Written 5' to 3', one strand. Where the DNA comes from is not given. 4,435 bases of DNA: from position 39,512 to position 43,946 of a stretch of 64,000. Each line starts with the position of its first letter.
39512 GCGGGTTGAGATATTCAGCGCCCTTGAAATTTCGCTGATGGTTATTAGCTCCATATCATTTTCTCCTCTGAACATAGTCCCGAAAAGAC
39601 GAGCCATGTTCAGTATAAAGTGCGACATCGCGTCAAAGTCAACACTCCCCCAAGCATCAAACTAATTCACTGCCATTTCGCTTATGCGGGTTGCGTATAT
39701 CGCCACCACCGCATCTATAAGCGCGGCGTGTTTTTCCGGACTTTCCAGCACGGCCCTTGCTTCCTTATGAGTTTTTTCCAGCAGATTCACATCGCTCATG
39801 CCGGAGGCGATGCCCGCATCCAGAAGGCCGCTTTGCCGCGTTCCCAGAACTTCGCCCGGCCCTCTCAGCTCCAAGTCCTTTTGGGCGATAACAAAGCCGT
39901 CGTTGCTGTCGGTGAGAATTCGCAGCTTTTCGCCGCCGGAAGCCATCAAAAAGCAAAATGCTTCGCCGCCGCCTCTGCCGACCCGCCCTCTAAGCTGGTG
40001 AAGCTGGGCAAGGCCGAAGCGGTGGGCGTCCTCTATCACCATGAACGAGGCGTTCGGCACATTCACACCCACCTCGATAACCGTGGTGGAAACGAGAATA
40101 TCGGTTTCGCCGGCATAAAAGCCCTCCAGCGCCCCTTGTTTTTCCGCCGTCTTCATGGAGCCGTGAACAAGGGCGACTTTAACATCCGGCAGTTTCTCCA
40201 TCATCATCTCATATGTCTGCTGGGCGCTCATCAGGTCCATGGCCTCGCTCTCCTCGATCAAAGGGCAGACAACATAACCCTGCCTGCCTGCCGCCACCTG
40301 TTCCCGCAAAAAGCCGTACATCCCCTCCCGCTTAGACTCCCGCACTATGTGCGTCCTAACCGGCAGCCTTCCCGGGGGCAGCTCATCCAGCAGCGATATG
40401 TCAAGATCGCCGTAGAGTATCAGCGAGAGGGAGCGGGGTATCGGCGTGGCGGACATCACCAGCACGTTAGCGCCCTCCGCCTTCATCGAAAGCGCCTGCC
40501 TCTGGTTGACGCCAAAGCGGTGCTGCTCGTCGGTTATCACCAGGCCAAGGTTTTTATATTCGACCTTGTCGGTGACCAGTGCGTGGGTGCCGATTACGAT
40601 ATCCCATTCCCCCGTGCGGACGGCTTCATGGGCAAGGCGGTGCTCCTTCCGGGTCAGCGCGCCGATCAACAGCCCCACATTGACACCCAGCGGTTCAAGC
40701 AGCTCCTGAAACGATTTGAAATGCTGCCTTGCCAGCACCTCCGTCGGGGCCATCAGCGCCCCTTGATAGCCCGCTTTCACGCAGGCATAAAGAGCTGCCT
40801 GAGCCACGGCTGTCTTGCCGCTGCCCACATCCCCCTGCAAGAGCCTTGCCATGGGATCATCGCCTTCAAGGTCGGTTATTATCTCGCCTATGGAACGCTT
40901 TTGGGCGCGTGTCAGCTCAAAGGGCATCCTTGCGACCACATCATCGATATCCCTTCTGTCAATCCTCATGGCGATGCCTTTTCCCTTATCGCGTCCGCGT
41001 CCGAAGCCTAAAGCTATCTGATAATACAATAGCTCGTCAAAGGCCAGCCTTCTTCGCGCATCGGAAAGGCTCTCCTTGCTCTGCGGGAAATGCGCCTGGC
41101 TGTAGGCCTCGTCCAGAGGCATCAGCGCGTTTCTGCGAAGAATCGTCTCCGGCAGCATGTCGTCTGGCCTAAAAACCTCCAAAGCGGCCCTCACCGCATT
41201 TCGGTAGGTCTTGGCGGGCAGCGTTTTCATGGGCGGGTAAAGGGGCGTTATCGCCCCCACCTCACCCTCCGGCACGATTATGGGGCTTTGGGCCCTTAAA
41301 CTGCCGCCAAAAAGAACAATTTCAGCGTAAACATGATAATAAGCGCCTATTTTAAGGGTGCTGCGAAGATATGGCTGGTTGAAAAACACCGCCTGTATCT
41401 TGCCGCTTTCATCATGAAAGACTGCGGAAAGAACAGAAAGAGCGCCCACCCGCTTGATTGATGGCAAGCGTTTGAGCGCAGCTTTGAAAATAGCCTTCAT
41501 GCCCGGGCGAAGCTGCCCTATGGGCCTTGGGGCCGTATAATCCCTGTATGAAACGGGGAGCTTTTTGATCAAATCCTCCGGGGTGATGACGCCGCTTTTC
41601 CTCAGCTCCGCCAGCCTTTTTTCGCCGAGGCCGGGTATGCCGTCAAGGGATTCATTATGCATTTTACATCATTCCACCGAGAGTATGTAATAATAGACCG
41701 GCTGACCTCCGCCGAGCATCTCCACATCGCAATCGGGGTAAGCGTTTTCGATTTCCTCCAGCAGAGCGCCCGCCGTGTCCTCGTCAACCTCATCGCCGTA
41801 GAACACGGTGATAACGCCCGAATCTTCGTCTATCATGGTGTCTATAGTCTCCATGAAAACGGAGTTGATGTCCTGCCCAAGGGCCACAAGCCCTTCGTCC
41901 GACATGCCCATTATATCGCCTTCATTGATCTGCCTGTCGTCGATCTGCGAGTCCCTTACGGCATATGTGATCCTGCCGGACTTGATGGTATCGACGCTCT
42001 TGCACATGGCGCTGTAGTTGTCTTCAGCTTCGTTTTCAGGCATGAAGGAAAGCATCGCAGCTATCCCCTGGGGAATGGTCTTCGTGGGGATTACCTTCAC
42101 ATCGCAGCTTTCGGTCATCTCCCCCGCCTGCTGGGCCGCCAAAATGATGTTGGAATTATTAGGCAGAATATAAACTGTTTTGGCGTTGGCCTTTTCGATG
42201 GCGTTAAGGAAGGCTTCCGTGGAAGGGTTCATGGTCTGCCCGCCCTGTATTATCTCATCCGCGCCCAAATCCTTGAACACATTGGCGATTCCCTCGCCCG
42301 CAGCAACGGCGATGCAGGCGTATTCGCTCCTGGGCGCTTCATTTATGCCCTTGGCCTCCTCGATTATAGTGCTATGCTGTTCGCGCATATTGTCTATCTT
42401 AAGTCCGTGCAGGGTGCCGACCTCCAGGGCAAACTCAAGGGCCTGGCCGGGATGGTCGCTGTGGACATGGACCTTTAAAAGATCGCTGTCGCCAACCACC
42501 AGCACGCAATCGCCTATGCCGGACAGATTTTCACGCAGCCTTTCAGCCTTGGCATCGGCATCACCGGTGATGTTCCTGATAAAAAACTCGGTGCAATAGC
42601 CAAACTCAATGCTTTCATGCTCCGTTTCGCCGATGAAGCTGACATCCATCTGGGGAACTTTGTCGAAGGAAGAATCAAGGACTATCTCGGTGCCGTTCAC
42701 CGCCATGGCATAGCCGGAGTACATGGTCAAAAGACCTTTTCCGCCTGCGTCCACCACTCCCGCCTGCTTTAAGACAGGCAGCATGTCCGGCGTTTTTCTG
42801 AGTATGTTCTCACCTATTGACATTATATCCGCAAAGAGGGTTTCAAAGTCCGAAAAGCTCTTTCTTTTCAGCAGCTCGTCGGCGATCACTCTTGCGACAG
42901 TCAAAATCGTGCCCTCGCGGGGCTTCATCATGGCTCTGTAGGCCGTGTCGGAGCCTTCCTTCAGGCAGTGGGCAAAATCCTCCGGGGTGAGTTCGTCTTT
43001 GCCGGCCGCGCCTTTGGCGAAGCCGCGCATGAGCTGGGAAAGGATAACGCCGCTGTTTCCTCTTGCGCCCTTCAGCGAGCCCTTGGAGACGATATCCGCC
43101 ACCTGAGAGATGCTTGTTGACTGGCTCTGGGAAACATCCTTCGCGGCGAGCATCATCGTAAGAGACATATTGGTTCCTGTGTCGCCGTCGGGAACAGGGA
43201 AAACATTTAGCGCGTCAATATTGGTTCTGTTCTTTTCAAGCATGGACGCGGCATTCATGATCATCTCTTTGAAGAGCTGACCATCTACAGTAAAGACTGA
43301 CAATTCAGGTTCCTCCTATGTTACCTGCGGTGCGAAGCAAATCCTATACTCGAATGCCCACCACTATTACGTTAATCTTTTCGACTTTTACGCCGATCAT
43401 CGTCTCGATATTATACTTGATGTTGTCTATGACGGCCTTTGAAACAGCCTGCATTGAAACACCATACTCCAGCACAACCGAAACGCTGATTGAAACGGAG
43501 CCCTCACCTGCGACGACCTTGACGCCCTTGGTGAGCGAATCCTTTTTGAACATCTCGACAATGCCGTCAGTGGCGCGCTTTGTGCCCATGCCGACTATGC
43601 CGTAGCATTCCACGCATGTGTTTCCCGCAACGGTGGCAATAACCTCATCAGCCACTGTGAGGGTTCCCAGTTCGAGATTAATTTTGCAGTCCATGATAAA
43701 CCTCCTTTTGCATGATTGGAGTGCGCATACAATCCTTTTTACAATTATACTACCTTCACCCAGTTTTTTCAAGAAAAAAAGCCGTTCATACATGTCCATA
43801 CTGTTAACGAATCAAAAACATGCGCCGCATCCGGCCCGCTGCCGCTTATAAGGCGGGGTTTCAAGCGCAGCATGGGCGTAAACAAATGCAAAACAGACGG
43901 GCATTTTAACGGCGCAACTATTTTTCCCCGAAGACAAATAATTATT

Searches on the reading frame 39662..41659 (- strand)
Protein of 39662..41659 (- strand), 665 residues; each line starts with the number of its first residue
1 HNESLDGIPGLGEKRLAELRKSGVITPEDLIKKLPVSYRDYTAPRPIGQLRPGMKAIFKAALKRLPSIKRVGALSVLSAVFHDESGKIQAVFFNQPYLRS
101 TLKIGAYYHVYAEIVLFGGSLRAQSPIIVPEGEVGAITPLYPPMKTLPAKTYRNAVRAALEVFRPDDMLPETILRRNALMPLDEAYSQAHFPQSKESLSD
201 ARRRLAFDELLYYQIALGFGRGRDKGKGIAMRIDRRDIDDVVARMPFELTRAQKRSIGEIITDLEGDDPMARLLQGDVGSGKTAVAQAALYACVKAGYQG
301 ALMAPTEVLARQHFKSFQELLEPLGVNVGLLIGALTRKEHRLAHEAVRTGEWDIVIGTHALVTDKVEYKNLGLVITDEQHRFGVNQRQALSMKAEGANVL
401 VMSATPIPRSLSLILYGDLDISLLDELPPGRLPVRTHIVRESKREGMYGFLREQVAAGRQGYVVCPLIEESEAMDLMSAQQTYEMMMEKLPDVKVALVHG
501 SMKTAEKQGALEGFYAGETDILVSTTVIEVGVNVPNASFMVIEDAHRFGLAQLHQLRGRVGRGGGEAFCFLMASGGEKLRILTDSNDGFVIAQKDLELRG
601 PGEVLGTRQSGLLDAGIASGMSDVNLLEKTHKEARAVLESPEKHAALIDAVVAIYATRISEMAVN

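Call 34: search_protein_families(library=pfam, proteins=[window:39662-41659:-])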
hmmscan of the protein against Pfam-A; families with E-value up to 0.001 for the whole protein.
window:39662-41659:- (665 aa): 7 families
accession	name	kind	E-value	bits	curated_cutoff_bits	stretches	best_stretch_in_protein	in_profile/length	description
PF00270.35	DEAD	-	8.1e-27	94.4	26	1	250-410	1-163/167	DEAD/DEAH box helicase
PF00271.37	Helicase_C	-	1.2e-21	77.5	23.5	1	456-564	13-110/110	Helicase conserved C-terminal domain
PF17191.10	RecG_wedge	-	2.9e-13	50.2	23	1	10-160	7-159/162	RecG wedge domain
PF19833.4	RecG_dom3_C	-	4e-10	40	26.8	1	586-647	2-64/87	ATP-dependent DNA helicase RecG, domain 3, C-terminal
PF04851.21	ResIII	-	4.1e-09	37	22.5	1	248-406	3-162/164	Type III restriction enzyme, res subunit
PF01336.31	tRNA_anti-codon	-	1.3e-05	25.5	27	1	76-120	17-63/75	OB-fold nucleic acid binding domain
PF22590.2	Cas3-like_C_2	-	0.00094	19.9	27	0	478-562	14-103/106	CRISPR-associated nuclease/helicase Cas3, C-terminal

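Call 37: find_homologous_proteins(query=window:39662-41659:-)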
Query window:39662-41659:- (665 aa): 8000 proteins with E <= 0.001 among 8000 candidates; the best 120 are listed.
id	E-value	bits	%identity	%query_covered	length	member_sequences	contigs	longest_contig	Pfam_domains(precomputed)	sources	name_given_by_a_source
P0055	0.0e+0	1467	100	100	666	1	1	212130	PF00270.36,PF17191.11,PF00271.38,PF01336.32,PF19833.5,PF04851.22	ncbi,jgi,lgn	ncbi:MAG: ATP-dependent DNA helicase RecG [Christensenellales bacterium]|jgi:ATP-dependent DNA helic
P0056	0.0e+0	1254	85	100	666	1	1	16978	PF00270.36,PF17191.11,PF00271.38,PF19833.5,PF04851.22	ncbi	-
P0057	0.0e+0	1073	73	100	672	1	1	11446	PF00270.36,PF17191.11,PF00271.38,PF19833.5,PF04851.22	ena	-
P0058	0.0e+0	1058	73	100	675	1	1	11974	PF00270.36,PF17191.11,PF00271.38,PF19833.5,PF04851.22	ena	-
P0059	3.6e-243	827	58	99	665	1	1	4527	PF07517.21,PF00270.36,PF17191.11,PF00271.38,PF19833.5,PF04851.22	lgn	-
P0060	2.1e-236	805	59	94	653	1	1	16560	PF00270.36,PF17191.11,PF00271.38,PF19833.5,PF04851.22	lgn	-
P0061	1.4e-234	799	58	94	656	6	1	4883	PF00270.36,PF17191.11,PF00271.38,PF19833.5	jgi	jgi:ATP-dependent DNA helicase RecG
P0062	4.5e-223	761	53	100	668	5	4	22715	PF07517.21,PF00270.36,PF17191.11,PF00271.38,PF19833.5,PF04851.22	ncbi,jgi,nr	ncbi:MAG: ATP-dependent DNA helicase RecG [Clostridiales bacterium]|nr:ATP-dependent DNA helicase Re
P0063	5.3e-215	734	53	97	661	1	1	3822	PF00270.36,PF17191.11,PF00271.38,PF19833.5,PF04851.22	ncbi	-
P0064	8.2e-215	733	53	99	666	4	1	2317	PF00270.36,PF17191.11,PF00271.38,PF19833.5,PF04851.22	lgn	-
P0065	7.8e-214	730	52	99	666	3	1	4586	PF00270.36,PF17191.11,PF00271.38,PF19833.5,PF04851.22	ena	-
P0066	1.5e-211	723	53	100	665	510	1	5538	PF00270.36,PF17191.11,PF00271.38,PF22590.3,PF19833.5,PF04851.22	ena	-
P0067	7.9e-211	720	53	100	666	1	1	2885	PF00270.36,PF17191.11,PF00271.38,PF19833.5,PF04851.22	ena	-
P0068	1.1e-209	716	53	100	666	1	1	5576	PF00270.36,PF17191.11,PF00271.38,PF01336.32,PF19833.5,PF04851.22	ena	-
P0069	3.9e-209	715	52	100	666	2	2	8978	PF00270.36,PF17191.11,PF00271.38,PF19833.5,PF04851.22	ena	-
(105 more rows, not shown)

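Call 38: find_encoding_contigs(protein=P0055, flank=10000, max_places=3)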
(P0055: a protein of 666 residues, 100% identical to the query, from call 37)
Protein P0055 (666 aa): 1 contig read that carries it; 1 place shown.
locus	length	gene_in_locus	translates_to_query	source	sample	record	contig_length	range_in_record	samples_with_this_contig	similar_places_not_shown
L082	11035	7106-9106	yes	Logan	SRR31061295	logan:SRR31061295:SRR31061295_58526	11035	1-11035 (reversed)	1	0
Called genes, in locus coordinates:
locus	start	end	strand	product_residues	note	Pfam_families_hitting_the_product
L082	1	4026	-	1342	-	?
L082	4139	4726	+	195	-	PF01648:ACPS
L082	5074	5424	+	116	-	PF03780:Asp23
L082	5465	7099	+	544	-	PF02734:Dak2, PF21645:FakA-like_M, PF13684:FakA-like_C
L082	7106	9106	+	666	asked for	PF17191:RecG_wedge, PF01336:tRNA_anti-codon (faint), PF04851:ResIII, PF00270:DEAD, PF00271:Helicase_C, PF19833:RecG_dom3_C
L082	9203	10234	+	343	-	PF00376:MerR, PF13411:MerR_1, PF14526:Cass2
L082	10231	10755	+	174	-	-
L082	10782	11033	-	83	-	?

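Call 54: find_encoding_contigs(protein=P0056, flank=10000, max_places=2)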
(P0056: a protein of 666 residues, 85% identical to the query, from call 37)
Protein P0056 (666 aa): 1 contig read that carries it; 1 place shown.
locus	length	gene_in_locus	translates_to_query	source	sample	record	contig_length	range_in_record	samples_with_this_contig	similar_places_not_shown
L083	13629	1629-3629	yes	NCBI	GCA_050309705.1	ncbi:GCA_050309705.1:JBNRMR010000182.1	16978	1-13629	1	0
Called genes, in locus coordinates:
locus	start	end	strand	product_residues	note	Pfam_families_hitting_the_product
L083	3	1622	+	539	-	?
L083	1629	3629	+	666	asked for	PF17191:RecG_wedge, PF04851:ResIII (weak), PF00270:DEAD, PF00271:Helicase_C, PF19833:RecG_dom3_C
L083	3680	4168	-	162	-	-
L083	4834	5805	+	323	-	PF16654:DAPDH_C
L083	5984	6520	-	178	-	PF13302:Acetyltransf_3, PF00583:Acetyltransf_1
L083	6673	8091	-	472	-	PF01145:Band_7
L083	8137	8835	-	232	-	-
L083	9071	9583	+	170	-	PF12844:HTH_19, PF13560:HTH_31 (weak), PF01381:HTH_3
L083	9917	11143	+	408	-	PF00764:Arginosuc_synth, PF20979:Arginosuc_syn_C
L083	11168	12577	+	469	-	PF00206:Lyase_1, PF14698:ASL_C2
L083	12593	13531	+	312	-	PF01118:Semialdhyde_dh, PF22698:Semialdhyde_dhC_1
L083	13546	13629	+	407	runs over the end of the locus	PF01960:ArgJ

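Call 55: find_encoding_contigs(protein=P0057, flank=10000, max_places=2)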
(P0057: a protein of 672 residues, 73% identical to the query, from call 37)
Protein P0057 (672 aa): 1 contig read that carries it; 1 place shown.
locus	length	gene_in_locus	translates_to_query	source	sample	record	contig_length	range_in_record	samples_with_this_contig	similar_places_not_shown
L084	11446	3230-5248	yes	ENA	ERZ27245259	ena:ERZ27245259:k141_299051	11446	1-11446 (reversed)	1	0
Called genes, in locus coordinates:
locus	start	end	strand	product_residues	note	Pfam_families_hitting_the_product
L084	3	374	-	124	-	?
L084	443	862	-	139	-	PF03780:Asp23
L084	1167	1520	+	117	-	PF03780:Asp23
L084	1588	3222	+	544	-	PF02734:Dak2, PF21645:FakA-like_M, PF13684:FakA-like_C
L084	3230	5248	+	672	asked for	PF17191:RecG_wedge, PF04851:ResIII (weak), PF00270:DEAD, PF00271:Helicase_C, PF19833:RecG_dom3_C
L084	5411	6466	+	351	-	-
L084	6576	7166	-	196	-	-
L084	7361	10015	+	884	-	PF17132:Glyco_hydro_106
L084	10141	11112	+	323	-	PF16654:DAPDH_C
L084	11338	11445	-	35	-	?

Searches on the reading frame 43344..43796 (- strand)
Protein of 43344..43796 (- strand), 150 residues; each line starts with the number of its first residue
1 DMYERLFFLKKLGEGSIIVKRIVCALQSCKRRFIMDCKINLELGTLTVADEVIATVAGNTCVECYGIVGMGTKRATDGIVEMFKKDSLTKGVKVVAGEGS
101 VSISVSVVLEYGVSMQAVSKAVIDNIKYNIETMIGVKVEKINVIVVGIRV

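Call 8: search_protein_families(library=pfam, proteins=[window:43344-43796:-])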
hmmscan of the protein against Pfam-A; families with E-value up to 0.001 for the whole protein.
window:43344-43796:- (150 aa): 1 family
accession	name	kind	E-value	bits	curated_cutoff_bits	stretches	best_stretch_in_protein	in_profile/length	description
PF03780.18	Asp23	-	9.3e-28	97.2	28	1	43-149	2-108/108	Asp23 family, cell envelope-related function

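Call 9: search_protein_families(library=ncbifam, proteins=[window:43344-43796:-])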
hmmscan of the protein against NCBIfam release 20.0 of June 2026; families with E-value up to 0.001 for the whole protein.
window:43344-43796:- (150 aa): 0 families
